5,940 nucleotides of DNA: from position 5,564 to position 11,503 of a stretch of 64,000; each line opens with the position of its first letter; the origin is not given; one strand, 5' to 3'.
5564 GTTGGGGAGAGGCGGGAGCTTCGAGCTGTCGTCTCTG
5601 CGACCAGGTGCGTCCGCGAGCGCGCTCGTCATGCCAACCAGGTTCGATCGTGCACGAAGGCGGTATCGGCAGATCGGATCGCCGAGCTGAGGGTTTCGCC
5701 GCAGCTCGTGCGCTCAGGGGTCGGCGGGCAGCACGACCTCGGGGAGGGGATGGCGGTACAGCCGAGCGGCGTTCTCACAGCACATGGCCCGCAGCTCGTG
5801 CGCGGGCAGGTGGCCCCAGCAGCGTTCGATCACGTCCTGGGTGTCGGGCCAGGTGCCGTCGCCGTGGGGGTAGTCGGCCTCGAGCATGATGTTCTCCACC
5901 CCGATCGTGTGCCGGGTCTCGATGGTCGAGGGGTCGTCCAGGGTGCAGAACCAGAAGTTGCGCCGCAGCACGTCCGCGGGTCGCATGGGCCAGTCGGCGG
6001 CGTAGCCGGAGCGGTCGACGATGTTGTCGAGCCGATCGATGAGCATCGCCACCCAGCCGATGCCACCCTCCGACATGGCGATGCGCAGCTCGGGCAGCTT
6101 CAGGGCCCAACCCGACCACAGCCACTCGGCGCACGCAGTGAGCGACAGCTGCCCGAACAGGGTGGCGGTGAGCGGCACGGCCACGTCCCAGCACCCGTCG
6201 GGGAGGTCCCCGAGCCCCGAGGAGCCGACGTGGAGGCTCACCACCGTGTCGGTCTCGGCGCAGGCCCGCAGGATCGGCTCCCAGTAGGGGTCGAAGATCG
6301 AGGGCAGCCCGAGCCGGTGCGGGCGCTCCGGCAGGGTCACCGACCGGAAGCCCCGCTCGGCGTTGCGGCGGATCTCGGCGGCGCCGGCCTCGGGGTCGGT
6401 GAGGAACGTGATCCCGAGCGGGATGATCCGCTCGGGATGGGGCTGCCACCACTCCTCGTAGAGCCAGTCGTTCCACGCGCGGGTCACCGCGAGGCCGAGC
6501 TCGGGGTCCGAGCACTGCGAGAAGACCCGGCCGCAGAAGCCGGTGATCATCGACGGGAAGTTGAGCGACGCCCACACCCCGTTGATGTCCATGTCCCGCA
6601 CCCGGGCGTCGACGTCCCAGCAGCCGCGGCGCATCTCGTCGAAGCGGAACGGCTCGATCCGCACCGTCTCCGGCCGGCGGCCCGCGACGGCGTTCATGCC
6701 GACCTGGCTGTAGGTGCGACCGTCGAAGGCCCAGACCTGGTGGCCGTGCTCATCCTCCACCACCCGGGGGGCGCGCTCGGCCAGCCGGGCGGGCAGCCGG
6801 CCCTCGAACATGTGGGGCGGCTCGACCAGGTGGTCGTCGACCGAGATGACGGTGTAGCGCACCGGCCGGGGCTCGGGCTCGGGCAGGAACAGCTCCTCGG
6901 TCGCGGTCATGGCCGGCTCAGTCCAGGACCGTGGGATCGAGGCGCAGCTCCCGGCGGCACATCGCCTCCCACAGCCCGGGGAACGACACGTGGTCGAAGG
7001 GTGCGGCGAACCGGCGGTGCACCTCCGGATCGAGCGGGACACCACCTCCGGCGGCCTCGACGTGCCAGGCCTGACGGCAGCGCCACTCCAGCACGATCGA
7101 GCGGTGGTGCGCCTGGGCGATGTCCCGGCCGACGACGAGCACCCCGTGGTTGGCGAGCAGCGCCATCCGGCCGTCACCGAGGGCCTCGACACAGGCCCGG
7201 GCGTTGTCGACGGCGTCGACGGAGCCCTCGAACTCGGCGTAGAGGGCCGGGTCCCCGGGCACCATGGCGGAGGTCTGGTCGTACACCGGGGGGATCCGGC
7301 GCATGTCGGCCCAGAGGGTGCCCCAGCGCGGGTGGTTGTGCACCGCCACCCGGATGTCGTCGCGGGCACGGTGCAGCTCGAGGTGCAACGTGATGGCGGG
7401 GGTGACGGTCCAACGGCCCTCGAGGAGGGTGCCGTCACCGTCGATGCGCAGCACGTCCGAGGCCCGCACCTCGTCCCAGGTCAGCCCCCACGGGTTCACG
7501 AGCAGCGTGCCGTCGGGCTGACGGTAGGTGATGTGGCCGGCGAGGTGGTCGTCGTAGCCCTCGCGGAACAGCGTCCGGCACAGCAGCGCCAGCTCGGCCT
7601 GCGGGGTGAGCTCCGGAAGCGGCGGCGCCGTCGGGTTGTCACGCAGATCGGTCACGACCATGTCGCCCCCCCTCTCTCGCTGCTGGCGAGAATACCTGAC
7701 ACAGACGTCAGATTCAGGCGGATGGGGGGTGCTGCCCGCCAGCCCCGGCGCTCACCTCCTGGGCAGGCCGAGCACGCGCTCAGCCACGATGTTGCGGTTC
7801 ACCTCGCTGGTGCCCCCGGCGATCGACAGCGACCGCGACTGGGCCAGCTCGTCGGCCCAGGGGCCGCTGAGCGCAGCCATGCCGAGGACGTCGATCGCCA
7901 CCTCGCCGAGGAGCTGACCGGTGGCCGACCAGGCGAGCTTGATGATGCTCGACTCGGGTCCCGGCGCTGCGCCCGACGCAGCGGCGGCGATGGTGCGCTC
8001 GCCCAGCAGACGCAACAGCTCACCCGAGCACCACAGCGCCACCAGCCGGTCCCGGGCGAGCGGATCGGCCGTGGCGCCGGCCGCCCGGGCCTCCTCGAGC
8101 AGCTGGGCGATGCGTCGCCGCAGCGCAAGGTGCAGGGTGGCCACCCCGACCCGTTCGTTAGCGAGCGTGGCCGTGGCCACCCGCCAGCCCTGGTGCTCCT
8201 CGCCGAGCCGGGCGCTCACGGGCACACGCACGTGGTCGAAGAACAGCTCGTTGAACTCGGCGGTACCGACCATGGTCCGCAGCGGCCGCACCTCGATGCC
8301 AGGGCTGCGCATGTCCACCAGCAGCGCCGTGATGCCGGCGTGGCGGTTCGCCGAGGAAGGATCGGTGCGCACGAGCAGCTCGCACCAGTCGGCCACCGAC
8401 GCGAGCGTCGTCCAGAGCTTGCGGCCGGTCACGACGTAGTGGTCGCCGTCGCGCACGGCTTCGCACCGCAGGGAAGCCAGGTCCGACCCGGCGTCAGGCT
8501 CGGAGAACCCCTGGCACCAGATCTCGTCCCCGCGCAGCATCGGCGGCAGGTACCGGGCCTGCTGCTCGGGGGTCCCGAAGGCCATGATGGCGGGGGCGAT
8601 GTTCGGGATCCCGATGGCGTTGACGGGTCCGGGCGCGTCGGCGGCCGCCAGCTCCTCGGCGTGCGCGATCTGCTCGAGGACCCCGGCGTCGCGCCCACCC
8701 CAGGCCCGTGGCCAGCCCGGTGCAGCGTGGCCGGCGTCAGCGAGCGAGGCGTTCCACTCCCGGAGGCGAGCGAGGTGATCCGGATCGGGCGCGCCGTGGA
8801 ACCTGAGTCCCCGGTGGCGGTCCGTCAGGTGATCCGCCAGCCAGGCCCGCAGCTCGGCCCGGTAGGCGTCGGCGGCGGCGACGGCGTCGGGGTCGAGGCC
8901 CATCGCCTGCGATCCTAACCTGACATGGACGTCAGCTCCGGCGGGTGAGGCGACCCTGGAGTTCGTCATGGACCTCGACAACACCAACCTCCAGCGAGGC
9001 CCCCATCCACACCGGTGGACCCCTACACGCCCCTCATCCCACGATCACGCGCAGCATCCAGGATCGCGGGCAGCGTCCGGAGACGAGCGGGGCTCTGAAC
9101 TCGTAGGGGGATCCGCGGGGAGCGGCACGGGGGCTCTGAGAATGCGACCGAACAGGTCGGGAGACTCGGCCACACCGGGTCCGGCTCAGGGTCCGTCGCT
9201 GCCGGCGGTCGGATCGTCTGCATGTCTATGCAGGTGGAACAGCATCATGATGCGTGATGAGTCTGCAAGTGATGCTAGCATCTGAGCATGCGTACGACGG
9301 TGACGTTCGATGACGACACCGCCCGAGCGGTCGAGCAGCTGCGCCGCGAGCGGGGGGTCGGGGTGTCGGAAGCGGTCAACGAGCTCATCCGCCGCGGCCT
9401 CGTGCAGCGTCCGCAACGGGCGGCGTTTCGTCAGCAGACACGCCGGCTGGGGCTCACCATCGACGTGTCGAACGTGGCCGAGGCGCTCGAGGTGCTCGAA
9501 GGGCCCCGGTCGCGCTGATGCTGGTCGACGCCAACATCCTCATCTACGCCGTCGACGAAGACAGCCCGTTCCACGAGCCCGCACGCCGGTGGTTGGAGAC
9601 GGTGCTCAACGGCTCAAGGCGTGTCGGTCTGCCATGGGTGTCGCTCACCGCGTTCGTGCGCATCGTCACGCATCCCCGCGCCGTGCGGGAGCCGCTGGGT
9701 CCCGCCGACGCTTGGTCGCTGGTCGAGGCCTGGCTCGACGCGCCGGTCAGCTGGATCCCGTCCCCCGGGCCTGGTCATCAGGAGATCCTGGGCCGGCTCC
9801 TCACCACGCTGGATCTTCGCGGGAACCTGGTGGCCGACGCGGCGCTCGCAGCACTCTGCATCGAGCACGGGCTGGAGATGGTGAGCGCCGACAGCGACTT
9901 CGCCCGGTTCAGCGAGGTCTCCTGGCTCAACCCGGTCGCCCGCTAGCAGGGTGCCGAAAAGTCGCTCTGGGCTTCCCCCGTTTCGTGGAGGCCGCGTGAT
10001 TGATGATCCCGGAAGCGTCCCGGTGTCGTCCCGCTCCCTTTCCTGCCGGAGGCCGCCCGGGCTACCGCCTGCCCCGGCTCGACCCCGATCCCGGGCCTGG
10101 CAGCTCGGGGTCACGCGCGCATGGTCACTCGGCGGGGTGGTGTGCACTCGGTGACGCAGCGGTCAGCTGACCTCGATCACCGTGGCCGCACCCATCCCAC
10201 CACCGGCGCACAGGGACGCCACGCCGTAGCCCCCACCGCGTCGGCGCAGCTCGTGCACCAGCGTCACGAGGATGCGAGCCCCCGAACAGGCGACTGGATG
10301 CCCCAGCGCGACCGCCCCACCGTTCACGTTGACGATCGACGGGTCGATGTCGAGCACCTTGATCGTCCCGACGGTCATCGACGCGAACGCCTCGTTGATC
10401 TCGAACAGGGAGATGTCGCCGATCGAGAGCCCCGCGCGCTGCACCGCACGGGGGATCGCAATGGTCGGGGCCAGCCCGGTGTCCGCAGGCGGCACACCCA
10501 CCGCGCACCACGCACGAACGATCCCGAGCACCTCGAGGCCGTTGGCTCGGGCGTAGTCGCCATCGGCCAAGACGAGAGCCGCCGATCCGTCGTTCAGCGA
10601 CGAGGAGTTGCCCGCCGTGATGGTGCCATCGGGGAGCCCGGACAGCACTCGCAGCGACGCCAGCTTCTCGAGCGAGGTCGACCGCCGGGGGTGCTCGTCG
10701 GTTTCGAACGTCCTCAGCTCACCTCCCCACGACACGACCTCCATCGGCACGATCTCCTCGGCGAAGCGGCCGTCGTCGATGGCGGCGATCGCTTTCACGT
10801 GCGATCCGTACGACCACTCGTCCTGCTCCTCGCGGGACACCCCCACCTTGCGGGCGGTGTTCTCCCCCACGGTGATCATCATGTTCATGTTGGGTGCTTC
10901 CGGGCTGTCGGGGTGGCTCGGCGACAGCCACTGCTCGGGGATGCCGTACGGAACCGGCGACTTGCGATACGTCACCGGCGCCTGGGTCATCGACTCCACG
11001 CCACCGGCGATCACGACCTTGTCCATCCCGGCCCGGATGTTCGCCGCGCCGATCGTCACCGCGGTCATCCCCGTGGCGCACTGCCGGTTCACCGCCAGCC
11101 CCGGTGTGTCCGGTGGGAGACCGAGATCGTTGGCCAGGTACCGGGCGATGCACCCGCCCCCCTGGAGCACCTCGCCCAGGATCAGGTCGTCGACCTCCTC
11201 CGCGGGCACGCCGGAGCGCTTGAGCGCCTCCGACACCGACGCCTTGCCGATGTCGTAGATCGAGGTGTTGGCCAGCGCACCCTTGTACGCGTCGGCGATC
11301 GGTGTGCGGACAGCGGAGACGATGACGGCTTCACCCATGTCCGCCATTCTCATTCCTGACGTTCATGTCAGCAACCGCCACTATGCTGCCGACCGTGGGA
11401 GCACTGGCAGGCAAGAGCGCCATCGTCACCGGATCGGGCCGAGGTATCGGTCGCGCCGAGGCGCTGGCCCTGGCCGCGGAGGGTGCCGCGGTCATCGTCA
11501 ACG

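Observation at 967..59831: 17 copies of a 20-bp palindrome (core TGACR-N4-YGTCA, flanks near AACC...GGTT) mark nearly every promoter region of a >55-kb CoA-thioester catabolic supercluster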

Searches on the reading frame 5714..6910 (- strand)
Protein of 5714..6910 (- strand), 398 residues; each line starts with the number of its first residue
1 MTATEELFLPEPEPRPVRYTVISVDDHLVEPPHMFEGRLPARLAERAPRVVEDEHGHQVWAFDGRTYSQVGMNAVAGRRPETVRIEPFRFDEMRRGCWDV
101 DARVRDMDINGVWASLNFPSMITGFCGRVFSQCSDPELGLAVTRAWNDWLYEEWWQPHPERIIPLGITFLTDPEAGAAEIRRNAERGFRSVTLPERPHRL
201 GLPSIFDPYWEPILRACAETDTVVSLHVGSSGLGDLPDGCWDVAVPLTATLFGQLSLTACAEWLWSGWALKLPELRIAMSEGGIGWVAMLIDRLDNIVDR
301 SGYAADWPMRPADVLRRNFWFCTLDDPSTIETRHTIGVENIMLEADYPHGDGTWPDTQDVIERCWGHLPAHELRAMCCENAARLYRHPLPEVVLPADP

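Call 11: search_protein_families(library=pfam, proteins=[window:5714-6910:-], max_evalue=0.00001)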
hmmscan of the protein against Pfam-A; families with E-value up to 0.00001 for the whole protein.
window:5714-6910:- (398 aa): 1 family
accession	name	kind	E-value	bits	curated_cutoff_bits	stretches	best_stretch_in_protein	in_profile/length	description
PF04909.20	Amidohydro_2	-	2.5e-26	93.6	26.4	1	53-386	2-288/289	Amidohydrolase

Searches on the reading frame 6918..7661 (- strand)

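Call 11: search_protein_families(library=pfam, proteins=[window:6918-7661:-], max_evalue=0.00001)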
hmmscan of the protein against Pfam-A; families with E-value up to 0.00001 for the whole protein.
window:6918-7661:- (247 aa): 1 family
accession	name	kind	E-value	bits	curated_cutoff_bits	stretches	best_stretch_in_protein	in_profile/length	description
PF00596.27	Aldolase_II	-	3.8e-41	141.4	22.2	1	23-198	2-182/183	Class II Aldolase and Adducin N-terminal domain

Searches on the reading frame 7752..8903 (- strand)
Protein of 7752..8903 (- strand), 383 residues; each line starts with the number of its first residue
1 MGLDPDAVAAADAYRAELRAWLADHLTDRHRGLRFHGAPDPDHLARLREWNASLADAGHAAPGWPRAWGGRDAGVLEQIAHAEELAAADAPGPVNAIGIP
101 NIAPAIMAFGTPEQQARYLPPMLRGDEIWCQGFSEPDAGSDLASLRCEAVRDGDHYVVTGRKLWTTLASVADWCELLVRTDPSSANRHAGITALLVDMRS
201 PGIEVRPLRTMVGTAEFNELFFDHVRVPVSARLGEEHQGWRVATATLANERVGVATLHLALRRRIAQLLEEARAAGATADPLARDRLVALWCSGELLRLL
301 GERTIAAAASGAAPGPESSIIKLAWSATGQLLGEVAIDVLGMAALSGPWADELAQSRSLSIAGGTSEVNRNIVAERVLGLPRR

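Call 11: search_protein_families(library=pfam, proteins=[window:7752-8903:-], max_evalue=0.00001)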
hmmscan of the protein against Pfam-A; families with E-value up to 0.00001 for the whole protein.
window:7752-8903:- (383 aa): 3 families
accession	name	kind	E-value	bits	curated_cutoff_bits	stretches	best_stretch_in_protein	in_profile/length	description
PF02770.24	Acyl-CoA_dh_M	-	1.6e-19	70.3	33.3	1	130-225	1-97/97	Acyl-CoA dehydrogenase, middle domain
PF00441.29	Acyl-CoA_dh_1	-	4.3e-19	69.6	22.4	1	238-378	2-150/150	Acyl-CoA dehydrogenase, C-terminal domain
PF02771.21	Acyl-CoA_dh_N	-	3.3e-15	56.9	22.9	1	12-126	5-113/113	Acyl-CoA dehydrogenase, N-terminal domain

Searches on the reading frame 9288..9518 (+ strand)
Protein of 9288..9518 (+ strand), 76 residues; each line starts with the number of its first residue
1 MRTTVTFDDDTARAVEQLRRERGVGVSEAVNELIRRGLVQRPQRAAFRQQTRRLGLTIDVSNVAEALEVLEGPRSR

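Call 11: search_protein_families(library=pfam, proteins=[window:9288-9518:+], max_evalue=0.00001)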
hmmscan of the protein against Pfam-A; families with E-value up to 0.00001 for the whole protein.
window:9288-9518:+ (76 aa): 1 family
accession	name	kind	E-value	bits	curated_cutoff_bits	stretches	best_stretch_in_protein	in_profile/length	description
PF01402.27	RHH_1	-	1.7e-06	28.2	20.5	1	2-38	1-37/39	Ribbon-helix-helix protein, copG family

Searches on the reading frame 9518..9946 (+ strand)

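Call 11: search_protein_families(library=pfam, proteins=[window:9518-9946:+], max_evalue=0.00001)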
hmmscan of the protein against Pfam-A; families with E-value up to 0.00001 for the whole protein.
window:9518-9946:+ (142 aa): 1 family
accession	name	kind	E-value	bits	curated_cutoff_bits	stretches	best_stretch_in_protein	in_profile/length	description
PF01850.27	PIN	-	6.7e-15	56.2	23.6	1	1-132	1-118/120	PIN domain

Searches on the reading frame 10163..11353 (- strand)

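Call 11: search_protein_families(library=pfam, proteins=[window:10163-11353:-], max_evalue=0.00001)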
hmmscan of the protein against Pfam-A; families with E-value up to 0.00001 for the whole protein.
window:10163-11353:- (396 aa): 2 families
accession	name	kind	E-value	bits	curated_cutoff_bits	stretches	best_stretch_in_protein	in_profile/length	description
PF00108.29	Thiolase_N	-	6.8e-63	212.9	26.4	1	10-264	2-258/260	Thiolase, N-terminal domain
PF02803.24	Thiolase_C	-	8.6e-45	151.8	27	1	274-394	2-122/123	Thiolase, C-terminal domain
